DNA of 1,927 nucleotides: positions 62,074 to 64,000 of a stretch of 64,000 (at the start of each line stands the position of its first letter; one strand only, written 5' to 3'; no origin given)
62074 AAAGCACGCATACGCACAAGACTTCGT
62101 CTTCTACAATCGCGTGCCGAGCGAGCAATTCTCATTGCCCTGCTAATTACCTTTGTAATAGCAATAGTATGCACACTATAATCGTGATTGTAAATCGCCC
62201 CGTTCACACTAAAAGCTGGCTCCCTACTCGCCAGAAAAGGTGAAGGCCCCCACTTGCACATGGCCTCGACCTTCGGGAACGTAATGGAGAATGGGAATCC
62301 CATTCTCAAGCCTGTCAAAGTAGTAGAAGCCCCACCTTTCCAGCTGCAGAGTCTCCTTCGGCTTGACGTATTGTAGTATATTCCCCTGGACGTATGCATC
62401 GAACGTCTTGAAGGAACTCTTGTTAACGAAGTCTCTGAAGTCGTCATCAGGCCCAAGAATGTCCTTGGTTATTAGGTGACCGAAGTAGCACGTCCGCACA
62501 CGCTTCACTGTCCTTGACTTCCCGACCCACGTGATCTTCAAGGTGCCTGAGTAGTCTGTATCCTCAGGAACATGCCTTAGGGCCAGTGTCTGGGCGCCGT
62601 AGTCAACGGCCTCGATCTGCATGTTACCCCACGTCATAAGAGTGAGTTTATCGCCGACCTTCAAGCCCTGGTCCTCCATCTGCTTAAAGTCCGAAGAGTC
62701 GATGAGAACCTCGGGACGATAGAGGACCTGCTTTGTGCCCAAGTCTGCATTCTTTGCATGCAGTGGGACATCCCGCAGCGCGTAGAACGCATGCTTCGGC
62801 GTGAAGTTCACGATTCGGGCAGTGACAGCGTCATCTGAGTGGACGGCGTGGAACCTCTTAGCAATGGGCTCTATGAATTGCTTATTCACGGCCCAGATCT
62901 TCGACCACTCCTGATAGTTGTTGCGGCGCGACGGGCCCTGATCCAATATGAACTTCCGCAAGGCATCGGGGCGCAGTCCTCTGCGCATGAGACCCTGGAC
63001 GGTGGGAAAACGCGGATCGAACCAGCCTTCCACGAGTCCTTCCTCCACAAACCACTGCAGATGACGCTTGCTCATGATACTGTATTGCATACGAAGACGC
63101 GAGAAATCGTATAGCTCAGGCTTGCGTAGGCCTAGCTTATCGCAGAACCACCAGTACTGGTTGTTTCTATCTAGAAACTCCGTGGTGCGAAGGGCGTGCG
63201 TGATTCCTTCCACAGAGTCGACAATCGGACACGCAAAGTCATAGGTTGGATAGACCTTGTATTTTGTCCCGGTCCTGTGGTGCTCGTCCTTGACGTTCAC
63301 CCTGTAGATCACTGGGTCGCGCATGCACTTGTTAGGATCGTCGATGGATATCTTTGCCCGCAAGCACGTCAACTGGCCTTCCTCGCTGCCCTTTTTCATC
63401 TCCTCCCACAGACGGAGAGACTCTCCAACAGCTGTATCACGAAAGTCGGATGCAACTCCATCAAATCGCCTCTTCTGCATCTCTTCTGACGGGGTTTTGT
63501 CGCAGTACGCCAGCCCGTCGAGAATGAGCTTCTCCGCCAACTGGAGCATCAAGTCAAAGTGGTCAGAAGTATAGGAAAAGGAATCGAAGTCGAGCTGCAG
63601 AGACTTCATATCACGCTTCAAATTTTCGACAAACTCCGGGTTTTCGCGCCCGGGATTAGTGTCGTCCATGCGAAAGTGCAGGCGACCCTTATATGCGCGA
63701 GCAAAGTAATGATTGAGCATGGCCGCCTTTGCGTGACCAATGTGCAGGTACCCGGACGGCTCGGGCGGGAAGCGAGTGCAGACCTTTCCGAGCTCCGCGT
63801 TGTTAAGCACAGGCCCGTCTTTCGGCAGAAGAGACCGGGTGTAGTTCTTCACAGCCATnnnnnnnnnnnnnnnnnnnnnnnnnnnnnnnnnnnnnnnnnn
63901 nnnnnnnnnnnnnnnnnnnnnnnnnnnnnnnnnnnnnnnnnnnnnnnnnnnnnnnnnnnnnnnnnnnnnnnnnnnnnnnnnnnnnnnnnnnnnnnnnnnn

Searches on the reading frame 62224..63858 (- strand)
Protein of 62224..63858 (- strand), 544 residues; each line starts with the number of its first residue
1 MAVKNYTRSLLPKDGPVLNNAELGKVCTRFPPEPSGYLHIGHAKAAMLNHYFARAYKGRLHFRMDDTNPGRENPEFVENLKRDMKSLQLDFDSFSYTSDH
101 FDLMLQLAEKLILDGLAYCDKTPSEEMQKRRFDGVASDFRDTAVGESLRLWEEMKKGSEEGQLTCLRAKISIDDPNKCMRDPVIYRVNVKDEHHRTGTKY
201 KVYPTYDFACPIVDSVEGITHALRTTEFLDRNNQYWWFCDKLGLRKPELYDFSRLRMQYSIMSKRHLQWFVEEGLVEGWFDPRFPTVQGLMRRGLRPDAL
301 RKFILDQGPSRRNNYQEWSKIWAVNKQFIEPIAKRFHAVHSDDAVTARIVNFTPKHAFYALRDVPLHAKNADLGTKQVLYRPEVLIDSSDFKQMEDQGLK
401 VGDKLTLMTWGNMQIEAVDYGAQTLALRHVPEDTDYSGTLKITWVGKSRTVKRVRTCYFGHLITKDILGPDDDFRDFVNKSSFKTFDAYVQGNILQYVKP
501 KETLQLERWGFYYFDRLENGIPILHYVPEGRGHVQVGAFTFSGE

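Call 57: search_protein_families(library=pfam, proteins=[window:62224-63858:-], max_evalue=0.001)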
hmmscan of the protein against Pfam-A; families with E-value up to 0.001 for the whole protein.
window:62224-63858:- (544 aa): 3 families
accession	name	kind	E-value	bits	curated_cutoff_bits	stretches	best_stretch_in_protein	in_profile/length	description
PF00749.27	tRNA-synt_1c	-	9.4e-102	340.6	23.4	1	25-329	1-312/314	tRNA synthetases class I (E and Q), catalytic domain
PF03950.23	tRNA-synt_1c_C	-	1.8e-11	44.5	23.9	1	333-419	1-77/91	tRNA synthetases class I (E and Q), anti-codon binding domain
PF20974.2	tRNA-synt_1c_C2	-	2.6e-06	28.5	23.9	1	441-515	1-69/69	tRNA synthetases class I (E and Q), anti-codon binding domain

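Call 76: list_cluster_members(proteins=[window:62224-63858:-, window:58071-58952:-, window:4014-6440:-, window:39160-42756:+, P0019])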
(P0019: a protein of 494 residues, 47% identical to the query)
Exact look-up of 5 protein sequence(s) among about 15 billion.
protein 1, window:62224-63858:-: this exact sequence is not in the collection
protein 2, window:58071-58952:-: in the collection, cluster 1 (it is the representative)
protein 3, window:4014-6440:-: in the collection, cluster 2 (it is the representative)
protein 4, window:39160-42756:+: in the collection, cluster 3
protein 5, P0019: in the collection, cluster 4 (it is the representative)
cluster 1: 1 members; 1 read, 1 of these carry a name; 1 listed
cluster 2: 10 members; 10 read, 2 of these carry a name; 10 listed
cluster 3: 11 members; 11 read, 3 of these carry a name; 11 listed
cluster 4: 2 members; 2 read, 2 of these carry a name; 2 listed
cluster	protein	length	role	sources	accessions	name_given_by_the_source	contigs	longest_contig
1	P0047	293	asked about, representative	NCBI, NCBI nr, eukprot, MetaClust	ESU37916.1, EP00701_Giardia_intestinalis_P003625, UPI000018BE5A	SF-assemblin/beta giardin family protein [Giardia duodenalis] | SF-assemblin/beta giardin family protein [Giardia intestinalis] | XP_001707449.1 Delta giardin [Giardia lamblia ATCC 50803]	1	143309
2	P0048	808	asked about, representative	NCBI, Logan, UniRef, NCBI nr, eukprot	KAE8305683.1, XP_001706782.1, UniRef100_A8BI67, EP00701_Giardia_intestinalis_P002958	Rad3-related DNA helicase [Giardia duodenalis] | Rad3-related DNA helicase n=1 Tax=Giardia intestinalis (strain ATCC 50803 / WB clone C6) ... | Rad3-related DNA helicase [Giardia intestinalis]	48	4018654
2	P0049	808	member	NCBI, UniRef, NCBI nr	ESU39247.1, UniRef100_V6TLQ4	DNA repair helicase (rad3/rad15/xpd family) [Giardia duodenalis] | DNA repair helicase (Rad3/rad15/xpd family) n=1 Tax=Giardia intestinalis TaxID=5741 ... | DNA repair helicase (rad3/rad15/xpd family) [Giardia intestinalis]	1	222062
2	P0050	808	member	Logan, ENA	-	-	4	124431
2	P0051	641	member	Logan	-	-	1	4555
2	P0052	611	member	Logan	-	-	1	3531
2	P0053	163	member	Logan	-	-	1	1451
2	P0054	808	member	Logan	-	-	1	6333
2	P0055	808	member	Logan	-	-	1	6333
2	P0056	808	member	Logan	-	-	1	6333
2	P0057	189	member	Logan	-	-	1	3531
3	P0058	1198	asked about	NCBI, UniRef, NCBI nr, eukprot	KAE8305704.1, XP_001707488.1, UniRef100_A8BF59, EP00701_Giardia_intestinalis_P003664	putative DNA polymerase [Giardia duodenalis] | DNA-directed DNA polymerase n=1 Tax=Giardia intestinalis (strain ATCC 50803 / WB clone ... | putative DNA polymerase [Giardia intestinalis]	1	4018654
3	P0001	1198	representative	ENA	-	-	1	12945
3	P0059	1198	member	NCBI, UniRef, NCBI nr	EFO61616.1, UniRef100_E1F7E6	DNA polymerase, putative [Giardia lamblia P15] | DNA-directed DNA polymerase n=1 Tax=Giardia intestinalis (strain P15) TaxID=658858 ...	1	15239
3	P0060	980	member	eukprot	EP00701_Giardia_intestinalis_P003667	XP_001707491.1 DNA polymerase, putative [Giardia lamblia ATCC 50803]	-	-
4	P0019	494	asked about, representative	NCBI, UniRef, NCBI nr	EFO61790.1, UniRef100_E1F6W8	Hypothetical protein GLP15_2182 [Giardia lamblia P15] | Uncharacterized protein n=1 Tax=Giardia intestinalis (strain P15) TaxID=658858 ...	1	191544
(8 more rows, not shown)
